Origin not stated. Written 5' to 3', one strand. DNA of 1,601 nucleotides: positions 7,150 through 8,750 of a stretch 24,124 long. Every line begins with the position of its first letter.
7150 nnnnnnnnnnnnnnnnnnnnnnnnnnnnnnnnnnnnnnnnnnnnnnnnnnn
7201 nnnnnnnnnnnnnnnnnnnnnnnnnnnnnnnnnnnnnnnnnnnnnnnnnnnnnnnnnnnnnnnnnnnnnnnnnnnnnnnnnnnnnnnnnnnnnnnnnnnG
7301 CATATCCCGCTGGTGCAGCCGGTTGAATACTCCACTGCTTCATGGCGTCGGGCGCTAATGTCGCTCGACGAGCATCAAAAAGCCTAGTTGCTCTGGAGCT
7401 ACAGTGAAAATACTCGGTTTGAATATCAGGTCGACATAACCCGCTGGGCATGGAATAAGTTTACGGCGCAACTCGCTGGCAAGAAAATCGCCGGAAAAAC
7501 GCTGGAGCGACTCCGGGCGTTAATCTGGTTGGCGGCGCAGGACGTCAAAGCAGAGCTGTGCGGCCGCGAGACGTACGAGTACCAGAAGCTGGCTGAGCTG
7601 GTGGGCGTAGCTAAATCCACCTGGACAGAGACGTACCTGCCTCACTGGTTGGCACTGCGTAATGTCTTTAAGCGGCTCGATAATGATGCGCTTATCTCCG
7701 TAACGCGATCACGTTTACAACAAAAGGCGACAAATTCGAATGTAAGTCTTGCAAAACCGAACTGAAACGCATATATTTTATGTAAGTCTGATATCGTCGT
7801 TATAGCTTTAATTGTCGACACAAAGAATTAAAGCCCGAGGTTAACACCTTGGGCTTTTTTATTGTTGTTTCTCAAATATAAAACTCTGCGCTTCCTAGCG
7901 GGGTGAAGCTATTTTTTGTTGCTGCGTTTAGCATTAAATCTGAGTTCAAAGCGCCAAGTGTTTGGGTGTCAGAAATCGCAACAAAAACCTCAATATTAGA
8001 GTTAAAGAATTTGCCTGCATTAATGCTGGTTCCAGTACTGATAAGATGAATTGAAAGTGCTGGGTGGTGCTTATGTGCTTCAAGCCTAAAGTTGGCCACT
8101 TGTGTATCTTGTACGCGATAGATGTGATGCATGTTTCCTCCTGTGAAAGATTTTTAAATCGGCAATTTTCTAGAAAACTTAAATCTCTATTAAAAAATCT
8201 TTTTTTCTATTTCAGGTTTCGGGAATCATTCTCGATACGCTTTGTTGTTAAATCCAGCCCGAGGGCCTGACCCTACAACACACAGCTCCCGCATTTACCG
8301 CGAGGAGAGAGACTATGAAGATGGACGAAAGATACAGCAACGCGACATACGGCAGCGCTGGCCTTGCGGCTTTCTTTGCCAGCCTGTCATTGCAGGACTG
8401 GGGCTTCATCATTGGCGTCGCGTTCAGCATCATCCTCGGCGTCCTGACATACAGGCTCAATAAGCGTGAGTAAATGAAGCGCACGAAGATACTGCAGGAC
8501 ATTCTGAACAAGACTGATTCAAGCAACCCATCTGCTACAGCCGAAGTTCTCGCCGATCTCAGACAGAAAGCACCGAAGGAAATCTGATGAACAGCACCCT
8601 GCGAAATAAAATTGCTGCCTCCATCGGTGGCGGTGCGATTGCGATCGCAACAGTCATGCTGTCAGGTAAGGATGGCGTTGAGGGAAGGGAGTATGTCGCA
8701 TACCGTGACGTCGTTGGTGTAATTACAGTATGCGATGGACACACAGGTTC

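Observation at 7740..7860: pR'/tR'-like unit: strong promoter, flanking direct repeats and a terminator about 50 nt downstream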

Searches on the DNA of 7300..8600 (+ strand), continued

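Call 53: get_annotated_region(hit=H4, flank=1500)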
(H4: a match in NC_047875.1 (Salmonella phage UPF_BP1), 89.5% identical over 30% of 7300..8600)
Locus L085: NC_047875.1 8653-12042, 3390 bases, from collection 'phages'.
description: Salmonella phage UPF_BP1, complete genome.
organism: Salmonella phage UPF_BP1 (NCBI taxid 1912492)
taxonomy: Viruses; Duplodnaviria; Heunggongvirae; Uroviricota; Caudoviricetes; Lederbergvirus
host: Salmonella enterica subsp. enterica serovar Brandenburg; source: -; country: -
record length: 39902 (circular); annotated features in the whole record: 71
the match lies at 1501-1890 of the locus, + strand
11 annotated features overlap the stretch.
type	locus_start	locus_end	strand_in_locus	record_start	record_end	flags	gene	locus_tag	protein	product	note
CDS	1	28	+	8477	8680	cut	NinH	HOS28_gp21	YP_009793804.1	NinH family protein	-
CDS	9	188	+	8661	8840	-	NinZ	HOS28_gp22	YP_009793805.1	NinZ protein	-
CDS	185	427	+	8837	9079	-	SPUPF_00029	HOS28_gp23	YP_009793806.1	hypothetical protein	-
CDS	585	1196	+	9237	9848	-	SPUPF_00031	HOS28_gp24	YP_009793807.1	anti-termination protein Q-like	-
CDS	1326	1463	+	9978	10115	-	SPUPF_00032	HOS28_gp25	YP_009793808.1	hypothetical protein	-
CDS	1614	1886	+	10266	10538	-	SPUPF_00033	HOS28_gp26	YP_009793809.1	holin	-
CDS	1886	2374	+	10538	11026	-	SPUPF_00034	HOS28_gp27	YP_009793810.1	endolysin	-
CDS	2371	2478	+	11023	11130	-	SPUPF_00036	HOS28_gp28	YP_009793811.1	hypothetical protein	-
CDS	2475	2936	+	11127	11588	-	SPUPF_00037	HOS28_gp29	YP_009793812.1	Rz-like spanin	gp15 protein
CDS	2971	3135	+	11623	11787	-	SPUPF_00038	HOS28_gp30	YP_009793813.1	hypothetical protein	-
CDS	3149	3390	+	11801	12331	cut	SPUPF_00039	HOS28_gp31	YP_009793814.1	KilA-N domain-containing protein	-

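Call 63: search_rna_families(sources=[L001, L002, L004, L010, L013, L016, L017, L018, L021, L023, L043, L047, L054, L058, L063, L064, L076, L081, L083, L084], threshold=gathering)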
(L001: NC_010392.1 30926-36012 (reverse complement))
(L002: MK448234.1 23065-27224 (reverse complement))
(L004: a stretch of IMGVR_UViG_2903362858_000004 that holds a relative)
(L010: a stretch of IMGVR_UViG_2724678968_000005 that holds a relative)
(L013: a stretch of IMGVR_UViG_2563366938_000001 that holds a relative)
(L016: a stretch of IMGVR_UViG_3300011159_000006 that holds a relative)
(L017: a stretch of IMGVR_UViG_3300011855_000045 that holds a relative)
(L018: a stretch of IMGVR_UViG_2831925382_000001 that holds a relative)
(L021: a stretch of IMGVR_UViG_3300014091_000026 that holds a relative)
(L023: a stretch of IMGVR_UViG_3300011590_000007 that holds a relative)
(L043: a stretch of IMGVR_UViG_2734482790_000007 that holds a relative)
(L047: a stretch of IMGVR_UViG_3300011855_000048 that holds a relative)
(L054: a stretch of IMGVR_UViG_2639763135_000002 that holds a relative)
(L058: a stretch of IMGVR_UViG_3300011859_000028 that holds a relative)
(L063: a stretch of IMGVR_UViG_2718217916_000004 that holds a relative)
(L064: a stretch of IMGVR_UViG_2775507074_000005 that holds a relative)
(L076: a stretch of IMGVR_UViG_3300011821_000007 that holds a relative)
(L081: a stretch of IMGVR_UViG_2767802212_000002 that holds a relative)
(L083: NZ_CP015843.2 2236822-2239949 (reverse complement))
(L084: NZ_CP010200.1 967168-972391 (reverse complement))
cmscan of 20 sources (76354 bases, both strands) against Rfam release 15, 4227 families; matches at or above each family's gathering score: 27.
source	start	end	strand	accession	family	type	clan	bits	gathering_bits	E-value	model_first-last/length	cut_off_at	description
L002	2240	2435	+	RF02076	STnc100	Gene; sRNA;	-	104.4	47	1.3e-21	1-206/206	no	Gammaproteobacterial sRNA STnc100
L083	2832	3004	+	RF02076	STnc100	Gene; sRNA;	-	101.8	47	5.7e-21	1-206/206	no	Gammaproteobacterial sRNA STnc100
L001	2533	2607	+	RF01393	isrJ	Gene; sRNA;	-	100.3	37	8.3e-18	1-75/75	no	isrJ Hfq binding RNA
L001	3103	3200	+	RF01392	isrI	Gene; sRNA;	-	79.9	45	1.8e-15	1-98/98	no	isrI Hfq binding RNA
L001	1697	1773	+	RF01394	isrK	Gene; sRNA;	-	79.3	50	2.9e-15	1-77/77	no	isrK Hfq binding RNA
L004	2272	2344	+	RF00005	tRNA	Gene; tRNA;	CL00001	74.4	29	2.3e-14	1-71/71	no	tRNA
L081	3111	3302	+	RF02076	STnc100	Gene; sRNA;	-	73.6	47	9.6e-14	1-206/206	no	Gammaproteobacterial sRNA STnc100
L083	1810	1882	+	RF00005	tRNA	Gene; tRNA;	CL00001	72.5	29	7.5e-14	1-71/71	no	tRNA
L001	1799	1882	+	RF01695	C4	Gene; antisense;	CL00128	69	45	2.9e-11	1-87/87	no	C4 antisense RNA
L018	2336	2409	+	RF00005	tRNA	Gene; tRNA;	CL00001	67.4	29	1.9e-12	1-71/71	no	tRNA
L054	2681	2753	+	RF00005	tRNA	Gene; tRNA;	CL00001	66.1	29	4.6e-12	1-71/71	no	tRNA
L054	2524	2595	+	RF00005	tRNA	Gene; tRNA;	CL00001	63.9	29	1.8e-11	1-71/71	no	tRNA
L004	2191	2264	+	RF01393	isrJ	Gene; sRNA;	-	63.3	37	3.4e-09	1-75/75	no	isrJ Hfq binding RNA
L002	2082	2158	+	RF01393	isrJ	Gene; sRNA;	-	63.1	37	3.7e-09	1-75/75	no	isrJ Hfq binding RNA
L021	2544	2615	+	RF00005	tRNA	Gene; tRNA;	CL00001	62.6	29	4e-11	1-71/71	no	tRNA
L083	1983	2056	+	RF00005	tRNA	Gene; tRNA;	CL00001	62.4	29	4.7e-11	1-71/71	no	tRNA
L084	2642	2718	+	RF01393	isrJ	Gene; sRNA;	-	60.8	37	1.3e-08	1-75/75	no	isrJ Hfq binding RNA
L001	2842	2915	+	RF00005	tRNA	Gene; tRNA;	CL00001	59.9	29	2.2e-10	1-71/71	no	tRNA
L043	2191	2263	+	RF01393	isrJ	Gene; sRNA;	-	58.7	37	3.8e-08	1-75/75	no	isrJ Hfq binding RNA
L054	2604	2675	+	RF00005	tRNA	Gene; tRNA;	CL00001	55.9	29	2.8e-09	1-71/71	no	tRNA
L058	2449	2545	+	RF01392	isrI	Gene; sRNA;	-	55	45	1.6e-08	1-98/98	no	isrI Hfq binding RNA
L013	2444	2540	+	RF01392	isrI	Gene; sRNA;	-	50.1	45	3.6e-07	1-98/98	no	isrI Hfq binding RNA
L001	1684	1736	+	RF03163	c4-a1b1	Gene; antisense;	CL00128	48.1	46.7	5.3e-09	1-53/53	no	a1, b1 targets of C4 antisense RNA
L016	2191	2269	+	RF01393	isrJ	Gene; sRNA;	-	48.1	37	1.1e-05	1-75/75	no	isrJ Hfq binding RNA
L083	1893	1966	+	RF00005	tRNA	Gene; tRNA;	CL00001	44.4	29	4.3e-06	1-71/71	no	tRNA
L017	2194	2270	+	RF01393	isrJ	Gene; sRNA;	-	39.5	37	0.0012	1-75/75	no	isrJ Hfq binding RNA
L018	2253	2327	+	RF00005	tRNA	Gene; tRNA;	CL00001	34.5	29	0.0022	1-71/71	no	tRNA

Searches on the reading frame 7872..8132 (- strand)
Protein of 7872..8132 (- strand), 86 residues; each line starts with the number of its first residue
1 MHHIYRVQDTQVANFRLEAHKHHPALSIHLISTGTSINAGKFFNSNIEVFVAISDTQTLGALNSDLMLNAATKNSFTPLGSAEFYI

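Call 5: search_protein_families(library=pfam, proteins=[window:7872-8132:-], max_evalue=0.01)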
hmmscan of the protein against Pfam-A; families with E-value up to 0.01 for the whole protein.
window:7872-8132:- (86 aa): 0 families

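Call 56: search_protein_families(library=phrogs, proteins=[window:7872-8132:-], max_evalue=0.01)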
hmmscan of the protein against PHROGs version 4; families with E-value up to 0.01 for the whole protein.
window:7872-8132:- (86 aa): 0 families

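Call 59: search_dna_similar(query=window:7872-8132:-, collection=phages, mode=protein, max_rows=15, max_evalue=0.001)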
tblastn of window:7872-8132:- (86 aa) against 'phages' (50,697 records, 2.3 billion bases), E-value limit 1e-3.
No match.

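Call 73: find_encoding_contigs(protein=window:7872-8132:-, flank=3000, max_places=8)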
Protein window:7872-8132:- (86 aa): 24 contigs read that carry it; 4 places shown.
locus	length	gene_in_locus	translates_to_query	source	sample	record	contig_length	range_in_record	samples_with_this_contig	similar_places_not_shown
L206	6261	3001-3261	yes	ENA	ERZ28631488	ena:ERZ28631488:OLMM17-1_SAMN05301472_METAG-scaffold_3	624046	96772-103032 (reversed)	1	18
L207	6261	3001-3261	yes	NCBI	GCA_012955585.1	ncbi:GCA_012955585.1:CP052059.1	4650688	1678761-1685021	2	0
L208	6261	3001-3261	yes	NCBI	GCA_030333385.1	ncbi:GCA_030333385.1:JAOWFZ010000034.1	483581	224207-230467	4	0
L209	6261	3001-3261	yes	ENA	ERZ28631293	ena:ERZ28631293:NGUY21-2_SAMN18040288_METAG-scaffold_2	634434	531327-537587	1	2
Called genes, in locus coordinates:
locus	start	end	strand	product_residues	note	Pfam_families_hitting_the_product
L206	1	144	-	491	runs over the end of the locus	-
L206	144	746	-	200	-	-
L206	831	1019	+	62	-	-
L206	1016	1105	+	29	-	-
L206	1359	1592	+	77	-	-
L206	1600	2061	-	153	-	PF03245:Phage_lysis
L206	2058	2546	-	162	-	PF00959:Phage_lysozyme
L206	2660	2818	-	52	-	-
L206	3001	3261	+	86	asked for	-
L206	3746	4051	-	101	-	PF06323:Phage_antiter_Q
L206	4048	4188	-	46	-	PF26818:Phage_YlcG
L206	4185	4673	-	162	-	PF05766:NinG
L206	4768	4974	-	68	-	-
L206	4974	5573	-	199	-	PF07105:DUF1367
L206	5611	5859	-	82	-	-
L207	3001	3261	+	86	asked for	-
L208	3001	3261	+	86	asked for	-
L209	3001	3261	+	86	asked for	-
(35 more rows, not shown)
